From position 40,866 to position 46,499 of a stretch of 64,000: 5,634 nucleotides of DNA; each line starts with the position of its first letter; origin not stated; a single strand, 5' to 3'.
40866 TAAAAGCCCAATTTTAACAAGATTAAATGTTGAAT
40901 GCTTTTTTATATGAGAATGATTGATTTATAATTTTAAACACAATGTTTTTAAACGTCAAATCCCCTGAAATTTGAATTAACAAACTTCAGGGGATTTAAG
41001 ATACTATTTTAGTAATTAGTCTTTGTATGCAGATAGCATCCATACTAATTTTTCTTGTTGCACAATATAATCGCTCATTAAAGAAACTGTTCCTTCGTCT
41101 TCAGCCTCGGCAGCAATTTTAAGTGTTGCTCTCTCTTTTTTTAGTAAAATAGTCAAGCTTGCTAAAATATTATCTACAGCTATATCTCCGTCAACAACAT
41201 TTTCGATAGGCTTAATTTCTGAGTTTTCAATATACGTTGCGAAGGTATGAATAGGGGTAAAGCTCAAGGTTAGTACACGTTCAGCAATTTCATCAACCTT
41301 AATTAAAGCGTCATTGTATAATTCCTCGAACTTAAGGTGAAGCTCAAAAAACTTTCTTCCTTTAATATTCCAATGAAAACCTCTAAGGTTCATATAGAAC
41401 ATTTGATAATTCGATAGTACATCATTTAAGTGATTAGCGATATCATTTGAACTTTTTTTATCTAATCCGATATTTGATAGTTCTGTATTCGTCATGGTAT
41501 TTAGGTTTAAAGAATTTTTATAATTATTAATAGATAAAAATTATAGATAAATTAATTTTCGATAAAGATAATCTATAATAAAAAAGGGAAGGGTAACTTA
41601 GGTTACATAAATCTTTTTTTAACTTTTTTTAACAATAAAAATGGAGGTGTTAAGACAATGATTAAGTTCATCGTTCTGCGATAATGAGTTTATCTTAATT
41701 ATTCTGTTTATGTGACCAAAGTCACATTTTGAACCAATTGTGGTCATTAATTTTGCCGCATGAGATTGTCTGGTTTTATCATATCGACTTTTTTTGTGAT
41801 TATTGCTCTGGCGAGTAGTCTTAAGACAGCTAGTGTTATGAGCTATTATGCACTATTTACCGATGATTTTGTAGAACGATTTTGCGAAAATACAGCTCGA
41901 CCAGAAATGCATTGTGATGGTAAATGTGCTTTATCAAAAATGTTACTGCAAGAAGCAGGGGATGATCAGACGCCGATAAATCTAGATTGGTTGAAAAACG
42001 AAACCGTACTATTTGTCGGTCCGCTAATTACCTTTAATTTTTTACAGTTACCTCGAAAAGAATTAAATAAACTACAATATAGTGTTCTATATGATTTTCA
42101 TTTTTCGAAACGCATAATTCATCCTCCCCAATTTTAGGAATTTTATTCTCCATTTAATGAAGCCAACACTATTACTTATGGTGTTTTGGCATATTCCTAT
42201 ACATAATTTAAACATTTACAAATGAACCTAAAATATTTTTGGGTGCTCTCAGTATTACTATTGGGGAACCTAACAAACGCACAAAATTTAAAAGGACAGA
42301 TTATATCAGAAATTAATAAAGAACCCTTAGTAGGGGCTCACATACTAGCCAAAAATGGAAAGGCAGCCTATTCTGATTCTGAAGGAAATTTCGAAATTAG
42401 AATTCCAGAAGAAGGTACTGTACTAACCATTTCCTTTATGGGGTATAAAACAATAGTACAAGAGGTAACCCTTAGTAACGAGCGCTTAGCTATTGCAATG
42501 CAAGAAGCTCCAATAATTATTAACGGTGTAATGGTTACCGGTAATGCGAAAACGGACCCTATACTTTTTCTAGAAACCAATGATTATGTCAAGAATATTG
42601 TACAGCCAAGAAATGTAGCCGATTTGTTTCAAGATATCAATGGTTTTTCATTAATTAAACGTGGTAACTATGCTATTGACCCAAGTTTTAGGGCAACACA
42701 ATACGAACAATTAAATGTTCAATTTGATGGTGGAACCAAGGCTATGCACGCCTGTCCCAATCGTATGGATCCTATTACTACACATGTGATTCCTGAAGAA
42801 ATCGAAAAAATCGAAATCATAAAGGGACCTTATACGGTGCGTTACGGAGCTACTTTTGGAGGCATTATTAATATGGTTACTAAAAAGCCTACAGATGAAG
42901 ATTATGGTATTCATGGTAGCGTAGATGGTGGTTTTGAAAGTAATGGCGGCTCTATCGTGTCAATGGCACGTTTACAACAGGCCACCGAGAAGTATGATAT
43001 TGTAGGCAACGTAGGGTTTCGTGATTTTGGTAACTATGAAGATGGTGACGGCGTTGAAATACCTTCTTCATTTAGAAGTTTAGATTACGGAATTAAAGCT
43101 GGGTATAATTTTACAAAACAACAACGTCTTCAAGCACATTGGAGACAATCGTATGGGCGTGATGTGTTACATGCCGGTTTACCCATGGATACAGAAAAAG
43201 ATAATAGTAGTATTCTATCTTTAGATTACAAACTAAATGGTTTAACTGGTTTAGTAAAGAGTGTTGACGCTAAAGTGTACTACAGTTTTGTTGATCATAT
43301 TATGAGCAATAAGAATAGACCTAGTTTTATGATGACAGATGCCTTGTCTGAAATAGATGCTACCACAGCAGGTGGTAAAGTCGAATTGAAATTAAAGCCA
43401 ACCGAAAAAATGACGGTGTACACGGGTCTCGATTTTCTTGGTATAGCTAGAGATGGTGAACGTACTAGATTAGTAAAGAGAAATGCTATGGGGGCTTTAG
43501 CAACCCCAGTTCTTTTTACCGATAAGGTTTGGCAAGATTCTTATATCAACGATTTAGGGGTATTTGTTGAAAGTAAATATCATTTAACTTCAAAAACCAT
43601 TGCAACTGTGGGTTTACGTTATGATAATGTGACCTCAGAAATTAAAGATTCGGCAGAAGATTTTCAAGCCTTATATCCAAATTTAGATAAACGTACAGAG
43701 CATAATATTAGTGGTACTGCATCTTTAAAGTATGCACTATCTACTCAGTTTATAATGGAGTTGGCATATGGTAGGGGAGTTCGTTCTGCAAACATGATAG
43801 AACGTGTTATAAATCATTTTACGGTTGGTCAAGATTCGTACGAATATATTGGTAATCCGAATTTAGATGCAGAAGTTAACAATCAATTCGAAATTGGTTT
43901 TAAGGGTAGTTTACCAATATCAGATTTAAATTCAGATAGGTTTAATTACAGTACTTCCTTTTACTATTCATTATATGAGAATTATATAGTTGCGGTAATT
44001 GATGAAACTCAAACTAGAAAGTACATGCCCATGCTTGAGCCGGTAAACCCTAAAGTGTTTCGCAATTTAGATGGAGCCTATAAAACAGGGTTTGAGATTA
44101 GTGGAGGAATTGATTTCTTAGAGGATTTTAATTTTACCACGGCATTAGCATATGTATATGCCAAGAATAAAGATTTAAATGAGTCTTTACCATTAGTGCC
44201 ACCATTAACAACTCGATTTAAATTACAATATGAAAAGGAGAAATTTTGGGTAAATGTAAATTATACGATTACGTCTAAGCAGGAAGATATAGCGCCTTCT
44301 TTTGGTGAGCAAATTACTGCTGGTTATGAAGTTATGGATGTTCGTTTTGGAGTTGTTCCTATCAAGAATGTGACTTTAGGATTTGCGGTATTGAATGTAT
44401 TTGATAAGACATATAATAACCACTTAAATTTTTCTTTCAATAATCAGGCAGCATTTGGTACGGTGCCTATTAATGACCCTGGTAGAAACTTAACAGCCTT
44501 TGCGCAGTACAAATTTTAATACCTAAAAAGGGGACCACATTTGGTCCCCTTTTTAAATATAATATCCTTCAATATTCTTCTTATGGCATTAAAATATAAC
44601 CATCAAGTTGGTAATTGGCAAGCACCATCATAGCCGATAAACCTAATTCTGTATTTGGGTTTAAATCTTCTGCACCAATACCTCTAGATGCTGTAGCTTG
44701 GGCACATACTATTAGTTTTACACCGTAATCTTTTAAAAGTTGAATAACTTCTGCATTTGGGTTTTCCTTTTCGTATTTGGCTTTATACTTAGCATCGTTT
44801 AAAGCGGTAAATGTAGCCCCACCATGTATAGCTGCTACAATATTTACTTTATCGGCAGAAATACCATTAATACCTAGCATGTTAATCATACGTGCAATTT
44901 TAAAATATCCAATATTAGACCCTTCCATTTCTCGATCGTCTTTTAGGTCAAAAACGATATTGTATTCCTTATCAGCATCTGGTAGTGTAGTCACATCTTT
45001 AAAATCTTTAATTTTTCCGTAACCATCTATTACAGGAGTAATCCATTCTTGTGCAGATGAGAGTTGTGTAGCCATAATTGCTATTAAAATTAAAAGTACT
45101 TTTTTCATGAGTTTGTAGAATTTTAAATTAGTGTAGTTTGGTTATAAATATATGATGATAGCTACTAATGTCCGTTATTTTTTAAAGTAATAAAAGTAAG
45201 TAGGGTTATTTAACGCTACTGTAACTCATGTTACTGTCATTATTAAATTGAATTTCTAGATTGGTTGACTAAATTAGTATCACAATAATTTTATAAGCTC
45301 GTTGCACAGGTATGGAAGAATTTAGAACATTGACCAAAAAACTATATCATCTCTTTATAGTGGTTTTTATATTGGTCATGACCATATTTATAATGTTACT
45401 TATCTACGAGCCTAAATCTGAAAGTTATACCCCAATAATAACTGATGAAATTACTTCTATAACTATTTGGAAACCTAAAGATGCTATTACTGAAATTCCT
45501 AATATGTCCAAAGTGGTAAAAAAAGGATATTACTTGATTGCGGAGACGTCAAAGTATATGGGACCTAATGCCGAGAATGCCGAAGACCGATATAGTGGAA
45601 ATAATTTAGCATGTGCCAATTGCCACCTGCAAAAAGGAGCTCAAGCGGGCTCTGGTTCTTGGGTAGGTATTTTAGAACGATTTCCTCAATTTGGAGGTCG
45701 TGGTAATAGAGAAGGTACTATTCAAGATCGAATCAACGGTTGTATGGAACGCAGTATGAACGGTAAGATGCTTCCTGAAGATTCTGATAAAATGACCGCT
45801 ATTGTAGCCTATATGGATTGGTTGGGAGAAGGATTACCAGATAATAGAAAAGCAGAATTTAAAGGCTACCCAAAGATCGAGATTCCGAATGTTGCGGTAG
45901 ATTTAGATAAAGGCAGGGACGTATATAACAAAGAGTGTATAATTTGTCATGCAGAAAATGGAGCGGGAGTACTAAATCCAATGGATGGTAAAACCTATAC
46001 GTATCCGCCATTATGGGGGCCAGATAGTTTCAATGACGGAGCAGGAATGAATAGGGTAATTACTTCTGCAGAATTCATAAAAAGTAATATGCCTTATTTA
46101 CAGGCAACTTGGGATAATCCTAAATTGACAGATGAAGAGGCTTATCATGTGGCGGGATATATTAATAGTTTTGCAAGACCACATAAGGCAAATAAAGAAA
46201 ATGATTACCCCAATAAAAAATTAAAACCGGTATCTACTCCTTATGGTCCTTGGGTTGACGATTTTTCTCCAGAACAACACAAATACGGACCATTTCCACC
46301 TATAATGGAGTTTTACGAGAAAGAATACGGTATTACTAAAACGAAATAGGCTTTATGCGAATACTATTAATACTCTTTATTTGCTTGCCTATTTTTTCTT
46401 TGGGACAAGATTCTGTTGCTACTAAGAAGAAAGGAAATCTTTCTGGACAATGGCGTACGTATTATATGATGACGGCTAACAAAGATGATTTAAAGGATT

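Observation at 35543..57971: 16-bp CRP/FNR-type palindrome at fixed class-II distance from -7 boxes defines a regulon of about 15 promoters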

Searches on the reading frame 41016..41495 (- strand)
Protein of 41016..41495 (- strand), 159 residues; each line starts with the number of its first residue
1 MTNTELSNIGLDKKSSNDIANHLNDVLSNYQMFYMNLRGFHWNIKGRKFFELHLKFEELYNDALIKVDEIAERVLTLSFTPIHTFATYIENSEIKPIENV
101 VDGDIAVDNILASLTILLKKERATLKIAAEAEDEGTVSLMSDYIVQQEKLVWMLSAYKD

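Call 10: search_protein_families(library=ncbifam, proteins=[window:41016-41495:-])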
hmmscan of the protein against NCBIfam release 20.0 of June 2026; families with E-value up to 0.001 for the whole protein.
window:41016-41495:- (159 aa): 3 families
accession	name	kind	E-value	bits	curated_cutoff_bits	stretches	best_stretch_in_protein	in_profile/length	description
NF041388.1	DNAstvprot_Halo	equivalog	7.8e-19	68.2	170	1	5-157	10-163/171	DNA starvation/stationary phase protection protein DpsA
NF052461.1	DNAProtecDpsACyan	equivalog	9e-13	48.3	300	1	8-148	17-158/176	DNA starvation/stress protection protein DpsA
NF006975.0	PRK09448.1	equivalog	3e-12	46.9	114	1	6-156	16-164/168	DNA starvation/stationary phase protection protein Dps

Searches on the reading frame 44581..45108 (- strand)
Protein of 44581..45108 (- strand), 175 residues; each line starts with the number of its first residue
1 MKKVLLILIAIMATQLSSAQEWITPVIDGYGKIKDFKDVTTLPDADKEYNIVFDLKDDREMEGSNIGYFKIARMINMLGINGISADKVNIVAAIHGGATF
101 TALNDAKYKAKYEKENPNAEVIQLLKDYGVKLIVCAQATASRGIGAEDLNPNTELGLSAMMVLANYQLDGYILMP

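Call 9: search_protein_families(library=pfam, proteins=[window:44581-45108:-])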
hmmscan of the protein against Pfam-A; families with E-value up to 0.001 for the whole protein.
window:44581-45108:- (175 aa): 1 family
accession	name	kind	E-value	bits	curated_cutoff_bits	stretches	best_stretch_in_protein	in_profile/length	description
PF02635.20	DsrE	-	3.3e-12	47.1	22.7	1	79-173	31-113/116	DsrE/DsrF-like family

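Call 10: search_protein_families(library=ncbifam, proteins=[window:44581-45108:-])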
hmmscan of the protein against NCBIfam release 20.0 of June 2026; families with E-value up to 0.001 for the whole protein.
window:44581-45108:- (175 aa): 0 families

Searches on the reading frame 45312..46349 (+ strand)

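Call 9: search_protein_families(library=pfam, proteins=[window:45312-46349:+])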
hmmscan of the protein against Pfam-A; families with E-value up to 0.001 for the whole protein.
window:45312-46349:+ (345 aa): 3 families
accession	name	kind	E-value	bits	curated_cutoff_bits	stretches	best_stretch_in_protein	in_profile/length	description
PF13442.11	Cytochrome_CBB3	-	5.6e-12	46.2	27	1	197-284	2-68/68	Cytochrome C oxidase, cbb3-type, subunit III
PF00034.26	Cytochrom_C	-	2.1e-10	42.2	21.3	1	199-286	2-88/90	Cytochrome c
PF21342.2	SoxA-TsdA_cyt-c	-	3.1e-09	37.1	27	1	97-176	13-87/88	SoxA/TsdA, cytochrome c domain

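Call 10: search_protein_families(library=ncbifam, proteins=[window:45312-46349:+])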
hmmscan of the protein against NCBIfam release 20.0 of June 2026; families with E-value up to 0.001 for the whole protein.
window:45312-46349:+ (345 aa): 4 families
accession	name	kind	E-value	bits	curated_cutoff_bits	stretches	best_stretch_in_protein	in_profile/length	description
TIGR04484.1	thiosulf_SoxA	equivalog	4.4e-11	42.5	110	1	93-176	118-204/212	sulfur oxidation c-type cytochrome SoxA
NF050122.1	bc1_QcrC_actin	exception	8.7e-05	21.9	200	1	196-299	39-129/253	cytochrome bc1 complex diheme cytochrome c subunit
NF011054.0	PRK14486.1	equivalog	0.00015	21.4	447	1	157-223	172-240/294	putative bifunctional cbb3-type cytochrome c oxidase subunit II/cytochrome c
TIGR00782.1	ccoP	equivalog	0.00036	19.9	179.95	1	100-229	117-233/285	cytochrome-c oxidase, cbb3-type subunit III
